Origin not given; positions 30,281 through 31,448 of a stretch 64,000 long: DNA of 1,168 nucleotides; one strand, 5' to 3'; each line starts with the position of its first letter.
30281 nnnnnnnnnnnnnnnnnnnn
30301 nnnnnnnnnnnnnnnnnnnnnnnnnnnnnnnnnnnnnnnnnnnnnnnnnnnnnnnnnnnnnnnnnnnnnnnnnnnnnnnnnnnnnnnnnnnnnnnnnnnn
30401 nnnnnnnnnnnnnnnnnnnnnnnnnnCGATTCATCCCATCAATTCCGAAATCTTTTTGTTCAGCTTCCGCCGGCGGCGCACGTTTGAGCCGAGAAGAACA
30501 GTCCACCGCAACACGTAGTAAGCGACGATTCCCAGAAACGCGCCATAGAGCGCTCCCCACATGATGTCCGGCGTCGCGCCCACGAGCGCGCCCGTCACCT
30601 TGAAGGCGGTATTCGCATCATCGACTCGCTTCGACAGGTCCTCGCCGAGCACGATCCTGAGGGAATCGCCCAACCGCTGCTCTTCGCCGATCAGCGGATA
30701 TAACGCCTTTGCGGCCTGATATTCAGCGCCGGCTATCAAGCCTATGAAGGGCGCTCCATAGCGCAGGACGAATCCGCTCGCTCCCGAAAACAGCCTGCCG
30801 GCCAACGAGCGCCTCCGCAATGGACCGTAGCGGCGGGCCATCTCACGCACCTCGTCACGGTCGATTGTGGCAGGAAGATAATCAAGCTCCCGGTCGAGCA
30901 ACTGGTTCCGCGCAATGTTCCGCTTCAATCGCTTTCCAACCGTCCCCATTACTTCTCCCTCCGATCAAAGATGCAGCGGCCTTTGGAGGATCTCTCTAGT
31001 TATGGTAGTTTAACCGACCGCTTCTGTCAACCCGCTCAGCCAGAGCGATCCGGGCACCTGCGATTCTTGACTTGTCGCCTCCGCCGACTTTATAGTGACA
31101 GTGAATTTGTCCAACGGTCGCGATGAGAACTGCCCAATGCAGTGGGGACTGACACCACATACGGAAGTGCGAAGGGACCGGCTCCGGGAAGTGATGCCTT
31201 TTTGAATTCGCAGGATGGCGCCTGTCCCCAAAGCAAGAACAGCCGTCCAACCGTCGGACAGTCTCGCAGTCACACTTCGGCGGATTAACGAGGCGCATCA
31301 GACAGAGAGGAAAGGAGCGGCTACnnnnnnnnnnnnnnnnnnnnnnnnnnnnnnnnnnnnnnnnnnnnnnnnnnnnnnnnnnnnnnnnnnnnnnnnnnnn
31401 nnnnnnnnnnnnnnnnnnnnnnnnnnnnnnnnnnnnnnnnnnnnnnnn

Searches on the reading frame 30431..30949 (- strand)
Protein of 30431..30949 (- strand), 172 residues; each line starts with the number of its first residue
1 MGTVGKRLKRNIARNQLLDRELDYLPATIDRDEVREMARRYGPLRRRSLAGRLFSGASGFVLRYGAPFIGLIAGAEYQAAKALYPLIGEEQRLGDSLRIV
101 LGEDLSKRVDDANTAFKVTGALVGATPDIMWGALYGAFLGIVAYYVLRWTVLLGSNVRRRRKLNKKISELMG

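Call 61: search_protein_families(library=pfam, proteins=[window:30431-30949:-], max_evalue=1)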
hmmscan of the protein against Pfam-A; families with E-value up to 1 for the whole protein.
window:30431-30949:- (172 aa): 1 family
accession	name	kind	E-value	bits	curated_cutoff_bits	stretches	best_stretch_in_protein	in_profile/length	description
PF03899.21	ATP-synt_I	-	0.011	16.6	25.1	1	116-159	12-56/99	ATP synthase I chain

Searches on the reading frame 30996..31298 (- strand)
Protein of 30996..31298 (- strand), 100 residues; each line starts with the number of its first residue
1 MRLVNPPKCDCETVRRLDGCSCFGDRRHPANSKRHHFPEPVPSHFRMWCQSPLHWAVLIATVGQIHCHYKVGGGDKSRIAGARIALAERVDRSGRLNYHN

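Call 61: search_protein_families(library=pfam, proteins=[window:30996-31298:-], max_evalue=1)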
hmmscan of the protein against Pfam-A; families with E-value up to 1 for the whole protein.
window:30996-31298:- (100 aa): 1 family
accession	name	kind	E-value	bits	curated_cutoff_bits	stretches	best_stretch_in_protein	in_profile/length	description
PF03888.20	MucB_RseB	-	0.069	13.2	22.3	1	12-83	57-115/178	MucB/RseB N-terminal domain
